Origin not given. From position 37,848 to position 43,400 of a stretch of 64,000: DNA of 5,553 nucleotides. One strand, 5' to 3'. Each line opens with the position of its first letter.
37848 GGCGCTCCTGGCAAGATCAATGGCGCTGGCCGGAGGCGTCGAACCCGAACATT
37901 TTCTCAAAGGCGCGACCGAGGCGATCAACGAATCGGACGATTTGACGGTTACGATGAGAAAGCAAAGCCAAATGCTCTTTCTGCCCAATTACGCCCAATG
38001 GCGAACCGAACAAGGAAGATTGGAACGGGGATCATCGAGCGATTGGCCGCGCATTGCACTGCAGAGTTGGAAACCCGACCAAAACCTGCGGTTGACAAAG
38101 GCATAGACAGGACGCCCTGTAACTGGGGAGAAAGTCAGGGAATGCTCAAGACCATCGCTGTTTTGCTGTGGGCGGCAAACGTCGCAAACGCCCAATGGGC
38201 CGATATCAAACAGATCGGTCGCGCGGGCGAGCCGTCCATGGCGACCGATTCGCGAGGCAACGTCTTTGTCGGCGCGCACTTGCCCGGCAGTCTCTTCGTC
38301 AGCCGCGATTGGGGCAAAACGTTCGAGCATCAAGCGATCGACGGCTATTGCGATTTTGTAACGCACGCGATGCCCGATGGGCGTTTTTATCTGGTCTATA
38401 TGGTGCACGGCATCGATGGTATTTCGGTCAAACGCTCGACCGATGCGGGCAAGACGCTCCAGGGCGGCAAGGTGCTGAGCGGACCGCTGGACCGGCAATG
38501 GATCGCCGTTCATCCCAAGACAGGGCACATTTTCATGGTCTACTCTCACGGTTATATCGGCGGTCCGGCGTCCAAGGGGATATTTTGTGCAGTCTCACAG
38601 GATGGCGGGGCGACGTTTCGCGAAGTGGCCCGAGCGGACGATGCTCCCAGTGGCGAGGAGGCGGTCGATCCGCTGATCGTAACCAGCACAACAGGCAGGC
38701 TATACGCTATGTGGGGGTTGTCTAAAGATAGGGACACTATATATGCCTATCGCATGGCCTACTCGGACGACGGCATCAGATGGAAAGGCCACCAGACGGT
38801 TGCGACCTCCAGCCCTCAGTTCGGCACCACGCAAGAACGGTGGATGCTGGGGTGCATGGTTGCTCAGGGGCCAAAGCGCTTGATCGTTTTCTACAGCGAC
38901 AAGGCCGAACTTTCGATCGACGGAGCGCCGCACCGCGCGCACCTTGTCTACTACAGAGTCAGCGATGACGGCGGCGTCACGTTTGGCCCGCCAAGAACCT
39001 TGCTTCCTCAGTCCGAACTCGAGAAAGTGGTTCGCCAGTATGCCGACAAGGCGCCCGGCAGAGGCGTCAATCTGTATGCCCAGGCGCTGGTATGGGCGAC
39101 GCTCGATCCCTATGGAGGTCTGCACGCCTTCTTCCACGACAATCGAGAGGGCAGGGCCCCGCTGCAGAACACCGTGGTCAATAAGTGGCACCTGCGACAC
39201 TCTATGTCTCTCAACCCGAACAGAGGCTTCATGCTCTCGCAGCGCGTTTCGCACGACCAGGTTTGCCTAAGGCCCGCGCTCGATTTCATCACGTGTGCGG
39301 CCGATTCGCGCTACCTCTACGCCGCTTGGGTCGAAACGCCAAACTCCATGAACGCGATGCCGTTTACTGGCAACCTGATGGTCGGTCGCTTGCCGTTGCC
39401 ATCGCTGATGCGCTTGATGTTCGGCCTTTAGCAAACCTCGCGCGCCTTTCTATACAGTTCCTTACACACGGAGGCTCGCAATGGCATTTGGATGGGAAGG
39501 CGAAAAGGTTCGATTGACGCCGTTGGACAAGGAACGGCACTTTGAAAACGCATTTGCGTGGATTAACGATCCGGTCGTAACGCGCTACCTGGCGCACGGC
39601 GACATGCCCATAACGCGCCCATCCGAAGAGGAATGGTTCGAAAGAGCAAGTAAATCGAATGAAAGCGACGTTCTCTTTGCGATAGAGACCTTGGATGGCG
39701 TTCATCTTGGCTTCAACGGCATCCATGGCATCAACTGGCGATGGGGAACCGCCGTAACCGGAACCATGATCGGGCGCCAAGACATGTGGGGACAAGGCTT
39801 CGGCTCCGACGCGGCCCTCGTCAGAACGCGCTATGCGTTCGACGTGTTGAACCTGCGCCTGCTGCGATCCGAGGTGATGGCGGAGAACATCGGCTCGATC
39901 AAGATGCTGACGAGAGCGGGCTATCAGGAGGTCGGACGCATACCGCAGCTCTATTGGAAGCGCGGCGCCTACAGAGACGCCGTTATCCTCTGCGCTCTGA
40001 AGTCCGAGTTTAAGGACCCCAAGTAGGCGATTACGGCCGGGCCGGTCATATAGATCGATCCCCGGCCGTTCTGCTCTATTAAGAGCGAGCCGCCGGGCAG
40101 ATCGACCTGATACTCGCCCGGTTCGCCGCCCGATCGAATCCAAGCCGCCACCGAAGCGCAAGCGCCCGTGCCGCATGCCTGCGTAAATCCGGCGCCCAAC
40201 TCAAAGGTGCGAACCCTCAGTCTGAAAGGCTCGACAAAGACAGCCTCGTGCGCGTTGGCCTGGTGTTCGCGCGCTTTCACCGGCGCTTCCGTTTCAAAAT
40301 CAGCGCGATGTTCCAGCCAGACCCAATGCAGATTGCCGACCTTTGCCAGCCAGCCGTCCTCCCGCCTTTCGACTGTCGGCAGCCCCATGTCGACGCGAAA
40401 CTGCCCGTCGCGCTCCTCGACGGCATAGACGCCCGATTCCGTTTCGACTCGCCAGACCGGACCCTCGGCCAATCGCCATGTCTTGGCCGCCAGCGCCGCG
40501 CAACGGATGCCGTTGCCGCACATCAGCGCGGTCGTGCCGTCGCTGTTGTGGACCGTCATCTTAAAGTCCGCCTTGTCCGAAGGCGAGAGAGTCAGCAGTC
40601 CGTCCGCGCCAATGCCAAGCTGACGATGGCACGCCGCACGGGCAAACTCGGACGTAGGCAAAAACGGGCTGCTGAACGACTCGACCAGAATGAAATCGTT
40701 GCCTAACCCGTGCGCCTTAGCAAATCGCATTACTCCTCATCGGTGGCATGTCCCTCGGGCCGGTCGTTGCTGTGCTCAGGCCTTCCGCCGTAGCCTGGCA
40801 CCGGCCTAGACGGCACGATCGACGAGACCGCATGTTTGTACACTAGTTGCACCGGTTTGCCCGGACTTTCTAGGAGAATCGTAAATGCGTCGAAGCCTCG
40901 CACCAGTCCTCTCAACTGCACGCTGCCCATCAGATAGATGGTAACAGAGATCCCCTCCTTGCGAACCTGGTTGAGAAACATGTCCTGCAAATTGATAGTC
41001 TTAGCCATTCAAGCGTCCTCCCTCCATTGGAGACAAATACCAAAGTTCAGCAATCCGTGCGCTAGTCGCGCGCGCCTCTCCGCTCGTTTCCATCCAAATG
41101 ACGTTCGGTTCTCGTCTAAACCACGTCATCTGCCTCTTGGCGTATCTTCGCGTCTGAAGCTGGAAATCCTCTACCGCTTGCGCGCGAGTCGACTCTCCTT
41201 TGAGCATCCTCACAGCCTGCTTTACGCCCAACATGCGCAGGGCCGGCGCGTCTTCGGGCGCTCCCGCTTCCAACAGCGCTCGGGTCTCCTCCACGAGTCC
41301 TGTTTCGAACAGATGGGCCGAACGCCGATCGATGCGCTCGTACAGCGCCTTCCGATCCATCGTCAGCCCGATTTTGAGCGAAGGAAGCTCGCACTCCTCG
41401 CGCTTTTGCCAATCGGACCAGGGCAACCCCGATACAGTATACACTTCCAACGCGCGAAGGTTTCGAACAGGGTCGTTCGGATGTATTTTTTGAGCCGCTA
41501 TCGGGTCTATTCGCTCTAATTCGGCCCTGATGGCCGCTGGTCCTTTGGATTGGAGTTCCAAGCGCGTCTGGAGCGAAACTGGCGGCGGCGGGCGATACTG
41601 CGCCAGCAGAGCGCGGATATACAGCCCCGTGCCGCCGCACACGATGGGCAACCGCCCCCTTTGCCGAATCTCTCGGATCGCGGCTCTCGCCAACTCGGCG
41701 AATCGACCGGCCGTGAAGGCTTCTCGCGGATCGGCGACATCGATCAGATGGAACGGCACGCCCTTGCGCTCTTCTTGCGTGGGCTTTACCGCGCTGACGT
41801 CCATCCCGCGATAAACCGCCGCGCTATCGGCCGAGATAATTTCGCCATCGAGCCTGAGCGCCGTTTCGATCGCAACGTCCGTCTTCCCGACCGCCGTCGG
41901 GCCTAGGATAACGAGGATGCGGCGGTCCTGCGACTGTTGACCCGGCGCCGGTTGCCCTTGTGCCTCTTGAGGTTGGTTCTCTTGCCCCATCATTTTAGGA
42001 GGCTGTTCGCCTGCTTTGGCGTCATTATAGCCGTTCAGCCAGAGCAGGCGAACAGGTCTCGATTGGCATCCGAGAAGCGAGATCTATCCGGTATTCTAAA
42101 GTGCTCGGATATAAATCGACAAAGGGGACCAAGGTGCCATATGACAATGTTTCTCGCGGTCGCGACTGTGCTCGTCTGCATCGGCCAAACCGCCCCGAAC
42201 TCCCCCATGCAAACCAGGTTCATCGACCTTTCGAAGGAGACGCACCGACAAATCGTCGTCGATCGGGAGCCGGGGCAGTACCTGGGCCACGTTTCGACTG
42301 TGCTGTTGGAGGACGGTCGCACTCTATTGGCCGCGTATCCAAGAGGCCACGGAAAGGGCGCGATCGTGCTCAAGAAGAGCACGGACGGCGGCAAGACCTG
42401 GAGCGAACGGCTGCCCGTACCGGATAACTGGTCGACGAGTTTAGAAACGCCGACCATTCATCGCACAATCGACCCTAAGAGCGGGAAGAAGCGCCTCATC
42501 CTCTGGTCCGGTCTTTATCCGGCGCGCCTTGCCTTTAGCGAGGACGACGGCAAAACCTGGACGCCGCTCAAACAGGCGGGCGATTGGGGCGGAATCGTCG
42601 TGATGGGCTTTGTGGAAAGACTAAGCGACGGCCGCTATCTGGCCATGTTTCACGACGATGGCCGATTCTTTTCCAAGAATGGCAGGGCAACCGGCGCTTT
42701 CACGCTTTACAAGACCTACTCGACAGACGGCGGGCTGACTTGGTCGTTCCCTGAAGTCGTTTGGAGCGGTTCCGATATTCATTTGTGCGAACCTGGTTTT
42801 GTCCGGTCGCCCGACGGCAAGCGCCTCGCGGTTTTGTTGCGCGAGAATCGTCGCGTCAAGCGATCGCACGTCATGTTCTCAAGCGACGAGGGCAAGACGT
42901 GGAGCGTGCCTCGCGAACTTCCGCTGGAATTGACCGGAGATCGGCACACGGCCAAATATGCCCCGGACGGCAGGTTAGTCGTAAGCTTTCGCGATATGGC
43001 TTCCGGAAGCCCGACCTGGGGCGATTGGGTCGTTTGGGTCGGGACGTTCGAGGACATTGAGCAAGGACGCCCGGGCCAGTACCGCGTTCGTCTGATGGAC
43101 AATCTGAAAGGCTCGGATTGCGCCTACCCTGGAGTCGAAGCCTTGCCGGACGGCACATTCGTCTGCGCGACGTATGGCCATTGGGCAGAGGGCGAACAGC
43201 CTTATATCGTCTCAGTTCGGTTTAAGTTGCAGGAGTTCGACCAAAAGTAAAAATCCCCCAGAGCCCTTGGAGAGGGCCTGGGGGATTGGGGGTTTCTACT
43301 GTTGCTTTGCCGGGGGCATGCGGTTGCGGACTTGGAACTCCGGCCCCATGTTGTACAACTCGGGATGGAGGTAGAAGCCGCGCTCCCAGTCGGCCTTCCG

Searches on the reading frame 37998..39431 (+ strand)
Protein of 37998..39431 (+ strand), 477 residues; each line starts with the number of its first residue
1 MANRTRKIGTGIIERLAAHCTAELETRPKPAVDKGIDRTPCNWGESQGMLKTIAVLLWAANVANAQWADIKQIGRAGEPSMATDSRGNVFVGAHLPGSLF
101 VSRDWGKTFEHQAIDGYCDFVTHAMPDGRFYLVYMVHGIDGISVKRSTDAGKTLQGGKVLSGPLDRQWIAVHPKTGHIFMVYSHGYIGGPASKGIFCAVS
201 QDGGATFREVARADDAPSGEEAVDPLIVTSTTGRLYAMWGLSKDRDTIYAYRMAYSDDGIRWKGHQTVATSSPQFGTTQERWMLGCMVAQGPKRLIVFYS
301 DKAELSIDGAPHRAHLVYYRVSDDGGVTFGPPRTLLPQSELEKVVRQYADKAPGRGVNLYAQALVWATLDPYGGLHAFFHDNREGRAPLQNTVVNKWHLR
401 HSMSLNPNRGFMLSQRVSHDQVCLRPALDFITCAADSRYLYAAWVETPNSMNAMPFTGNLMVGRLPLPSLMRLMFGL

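Call 12: search_protein_families(library=pfam, proteins=[window:37998-39431:+], max_evalue=0.001)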
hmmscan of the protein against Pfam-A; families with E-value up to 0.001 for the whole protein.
window:37998-39431:+ (477 aa): 3 families
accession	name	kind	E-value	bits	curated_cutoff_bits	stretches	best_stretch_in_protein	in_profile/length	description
PF13088.12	BNR_2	-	1.2e-07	31.8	31.4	0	234-347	2-114/277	BNR repeat-like domain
PF04616.20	Glyco_hydro_43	-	3.9e-05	23.6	32.2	1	128-293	20-186/288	Glycosyl hydrolases family 43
PF02012.26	BNR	-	0.00041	20.4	27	0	321-329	2-10/12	BNR/Asp-box repeat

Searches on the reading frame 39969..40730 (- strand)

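Call 12: search_protein_families(library=pfam, proteins=[window:39969-40730:-], max_evalue=0.001)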
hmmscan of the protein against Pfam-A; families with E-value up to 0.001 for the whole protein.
window:39969-40730:- (253 aa): 1 family
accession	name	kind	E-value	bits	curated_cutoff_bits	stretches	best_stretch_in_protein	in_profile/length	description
PF01678.24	DAP_epimerase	-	3.6e-45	153.4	34.7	2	3-119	1-119/121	Diaminopimelate epimerase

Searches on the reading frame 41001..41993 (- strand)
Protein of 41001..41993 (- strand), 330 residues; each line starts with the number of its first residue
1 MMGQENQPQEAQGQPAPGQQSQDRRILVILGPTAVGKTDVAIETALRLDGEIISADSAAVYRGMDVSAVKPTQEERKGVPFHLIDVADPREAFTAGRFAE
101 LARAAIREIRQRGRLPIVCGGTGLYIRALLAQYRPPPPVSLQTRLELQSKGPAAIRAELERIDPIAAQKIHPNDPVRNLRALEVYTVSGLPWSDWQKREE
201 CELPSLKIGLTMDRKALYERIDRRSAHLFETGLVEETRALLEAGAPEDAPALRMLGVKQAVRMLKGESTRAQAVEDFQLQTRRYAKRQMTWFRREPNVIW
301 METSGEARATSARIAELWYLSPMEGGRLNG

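Call 12: search_protein_families(library=pfam, proteins=[window:41001-41993:-], max_evalue=0.001)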
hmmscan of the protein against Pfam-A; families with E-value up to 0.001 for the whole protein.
window:41001-41993:- (330 aa): 2 families
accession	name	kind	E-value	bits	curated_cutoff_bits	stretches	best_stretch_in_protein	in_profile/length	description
PF01715.23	IPPT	-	1.5e-79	267.6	23.6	1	60-295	2-243/243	IPP transferase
PF01745.22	IPT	-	0.00017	21.5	20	1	26-79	3-56/233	Isopentenyl transferase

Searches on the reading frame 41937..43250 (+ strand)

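Call 12: search_protein_families(library=pfam, proteins=[window:41937-43250:+], max_evalue=0.001)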
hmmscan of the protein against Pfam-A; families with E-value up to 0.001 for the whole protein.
window:41937-43250:+ (437 aa): 5 families
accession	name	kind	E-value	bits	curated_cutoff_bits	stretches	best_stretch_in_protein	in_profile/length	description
PF13088.12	BNR_2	-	1.2e-15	58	31.4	1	199-348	85-224/277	BNR repeat-like domain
PF02012.26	BNR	-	1.8e-08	33.5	27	0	148-156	3-11/12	BNR/Asp-box repeat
PF24316.1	Tli3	-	1.6e-06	28.9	27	0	93-157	30-98/129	T6SS Tli3 immunity protein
PF21471.3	Reelin_subrepeat-B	-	7.9e-05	22.9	27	0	196-213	60-77/127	Reelin subrepeat B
PF15902.12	Sortilin-Vps10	-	0.00024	20.5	33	0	261-323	5-58/446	Sortilin, neurotensin receptor 3,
